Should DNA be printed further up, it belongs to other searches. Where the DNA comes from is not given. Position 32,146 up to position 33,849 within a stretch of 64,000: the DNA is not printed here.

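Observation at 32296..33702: Orphan beta-class DNA methyltransferase with unknown C-terminal domain inserted between nrdA and nrdB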

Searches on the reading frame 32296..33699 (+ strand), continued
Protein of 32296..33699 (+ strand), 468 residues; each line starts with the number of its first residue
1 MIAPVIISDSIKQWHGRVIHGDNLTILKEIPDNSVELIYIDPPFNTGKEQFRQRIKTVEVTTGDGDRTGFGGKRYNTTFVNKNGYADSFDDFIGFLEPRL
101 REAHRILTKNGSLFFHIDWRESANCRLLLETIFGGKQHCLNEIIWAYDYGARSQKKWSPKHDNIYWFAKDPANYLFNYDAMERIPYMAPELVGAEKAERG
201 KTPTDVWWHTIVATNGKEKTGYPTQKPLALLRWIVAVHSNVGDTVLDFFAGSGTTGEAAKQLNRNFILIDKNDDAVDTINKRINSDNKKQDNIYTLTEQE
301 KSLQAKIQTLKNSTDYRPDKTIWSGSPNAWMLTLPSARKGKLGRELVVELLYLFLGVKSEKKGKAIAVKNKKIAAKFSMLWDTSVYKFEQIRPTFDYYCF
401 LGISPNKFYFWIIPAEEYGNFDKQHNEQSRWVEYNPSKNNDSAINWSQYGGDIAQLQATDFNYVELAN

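Call 84: predict_structure(alignment_id=A4)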
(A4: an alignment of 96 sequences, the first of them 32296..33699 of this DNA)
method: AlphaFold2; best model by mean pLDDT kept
length: 468 residues; sequences in the alignment: 96
mean_pLDDT: 84.4   pTM: 0.70
mean pLDDT of the five models: 84.4, 84.2, 83.6, 82.8, 81.8
residues with pLDDT >= 90: 254; 70-90: 138; 50-70: 41; < 50: 35
segments of 3 or more residues with pLDDT < 50: 1-7, 205-215, 217-224, 287-294
pLDDT, mean of each block of 10 residues (from residue 1): 49 95 97 98 86 90 90 94 81 97 98 94 96 97 71 59 93 88 74 77 53 47 63 92 95 94 95 93 69 60 84 58 78 90 94 89 91 96 91 97 92 96 93 86 88 86 71
secondary structure, 60 per line:
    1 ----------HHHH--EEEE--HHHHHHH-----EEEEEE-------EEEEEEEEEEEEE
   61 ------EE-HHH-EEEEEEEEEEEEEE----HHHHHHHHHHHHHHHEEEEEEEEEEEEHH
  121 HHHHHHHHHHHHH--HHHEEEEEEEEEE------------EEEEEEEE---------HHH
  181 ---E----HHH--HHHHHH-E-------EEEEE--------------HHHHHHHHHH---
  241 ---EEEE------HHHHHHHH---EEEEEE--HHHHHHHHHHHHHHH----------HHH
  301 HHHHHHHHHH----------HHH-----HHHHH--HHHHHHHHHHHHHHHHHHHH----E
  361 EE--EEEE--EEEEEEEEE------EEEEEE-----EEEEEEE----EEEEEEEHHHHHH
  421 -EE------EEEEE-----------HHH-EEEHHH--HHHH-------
elements in order: H11-14 E17-20 H23-29 E35-40 E48-60 E74-87 H92-106 E107-118 H119-133 E139-148 E161-168 H194-199 E209-213 H228-237 E244-247 H254-261 E265-270 H273-287 H298-310 H329-333 H336-355 E360-362 E365-368 E371-379 E386-391 E397-403 E408-414 H415-420 E430-434 E450-452 H458-461

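Call 85: search_protein_families(library=padloc, proteins=[L094:1427-2017:+, L088:8748-9272:+, L113:3080-3637:+, P0276, P0284], max_evalue=0.00001)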
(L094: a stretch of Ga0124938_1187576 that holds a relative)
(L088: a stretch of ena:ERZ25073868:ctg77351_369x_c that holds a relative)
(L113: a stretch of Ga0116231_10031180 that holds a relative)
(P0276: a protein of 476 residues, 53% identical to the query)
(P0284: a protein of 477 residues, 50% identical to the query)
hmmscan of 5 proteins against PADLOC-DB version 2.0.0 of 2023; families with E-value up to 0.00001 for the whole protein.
L094:1427-2017:+ (197 aa): 1 family
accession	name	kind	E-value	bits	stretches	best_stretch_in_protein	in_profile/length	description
PDLC03515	REase_II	-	2.3e-63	211.3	1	13-190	2-178/186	Type II restriction enzyme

L088:8748-9272:+ (175 aa): 1 family
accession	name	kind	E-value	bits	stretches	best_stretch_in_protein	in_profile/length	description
PDLC03515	REase_II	-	3.5e-16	57.4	1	20-162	36-170/186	Type II restriction enzyme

L113:3080-3637:+ (186 aa): 1 family
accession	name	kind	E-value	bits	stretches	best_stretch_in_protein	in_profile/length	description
PDLC03515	REase_II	-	1e-30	104.8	1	29-178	27-174/186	Type II restriction enzyme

P0276 (476 aa): 49 families (the best 25 are shown)
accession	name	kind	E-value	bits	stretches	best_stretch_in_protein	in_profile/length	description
PDLC03300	MTase_II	-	5.3e-111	368.5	1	11-302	10-284/302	Type II methyltransferase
PDLC03339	MTase_II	-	3e-44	149.4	1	12-299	3-276/399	Type II methyltransferase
PDLC03299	MTase_II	-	1.2e-43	147.7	2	83-307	57-270/296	Type II methyltransferase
PDLC03371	MTase_II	-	9.6e-43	144.6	1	9-296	7-254/260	Type II methyltransferase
PDLC03354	MTase_II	-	3.9e-32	109.8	2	201-300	304-388/425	Type II methyltransferase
PDLC03327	MTase_II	-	6.1e-29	99.3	1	83-301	76-291/319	Type II methyltransferase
PDLC03636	MTase_III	-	6.2e-27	92.6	2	197-301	310-412/575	Type III methyltransferase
PDLC03320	MTase_II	-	4e-26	89.8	1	83-303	74-283/289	Type II methyltransferase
PDLC03634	MTase_III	-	1e-24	85.4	2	8-178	90-257/621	Type III methyltransferase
PDLC03635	MTase_III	-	3e-24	83.7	2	81-179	259-357/708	Type III methyltransferase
PDLC03216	MTase_II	-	6.2e-24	82.7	1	8-308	7-269/364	Type II methyltransferase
PDLC03633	MTase_III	-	1e-23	81.9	1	27-296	95-355/616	Type III methyltransferase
PDLC03644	MTase_III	-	1.1e-23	81.8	2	10-173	36-189/542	Type III methyltransferase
PDLC03641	MTase_III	-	3.5e-22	76.7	3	225-282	385-446/657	Type III methyltransferase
PDLC03230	MTase_II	-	7.5e-22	76.1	1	85-302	76-290/360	Type II methyltransferase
PDLC03515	REase_II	-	1.4e-19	68.5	1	327-441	24-141/186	Type II restriction enzyme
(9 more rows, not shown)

P0284 (477 aa): 56 families (the best 25 are shown)
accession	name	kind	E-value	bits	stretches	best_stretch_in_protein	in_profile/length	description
PDLC03300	MTase_II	-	3e-117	389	1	20-294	8-281/302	Type II methyltransferase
PDLC03339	MTase_II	-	7.4e-47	158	2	24-183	4-143/399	Type II methyltransferase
PDLC03371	MTase_II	-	3.7e-46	155.7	1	20-291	7-254/260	Type II methyltransferase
PDLC03299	MTase_II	-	3.7e-45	152.7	2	93-290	57-258/296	Type II methyltransferase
PDLC03354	MTase_II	-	7.6e-40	135.2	2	204-296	302-389/425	Type II methyltransferase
PDLC03636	MTase_III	-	8.1e-32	108.7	2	81-180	78-178/575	Type III methyltransferase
PDLC03633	MTase_III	-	3.1e-31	106.7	1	35-303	93-367/616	Type III methyltransferase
PDLC03644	MTase_III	-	4.6e-31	106.2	2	9-178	27-189/542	Type III methyltransferase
PDLC03635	MTase_III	-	4.9e-30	102.8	2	89-183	257-356/708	Type III methyltransferase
PDLC03634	MTase_III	-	3.2e-28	97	2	19-178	90-252/621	Type III methyltransferase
PDLC03641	MTase_III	-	7.4e-28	95.5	2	18-176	99-262/657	Type III methyltransferase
PDLC03327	MTase_II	-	1.8e-27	94.5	1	90-277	74-272/319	Type II methyltransferase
PDLC03320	MTase_II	-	2.5e-26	90.5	1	96-291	77-276/289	Type II methyltransferase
PDLC03216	MTase_II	-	3.1e-26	90.2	1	18-293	6-259/364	Type II methyltransferase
PDLC03738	oMTase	-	1.1e-24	84.9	1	16-290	13-266/376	orphan methyltransferase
PDLC03515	REase_II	-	6e-24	82.7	1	327-461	36-170/186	Type II restriction enzyme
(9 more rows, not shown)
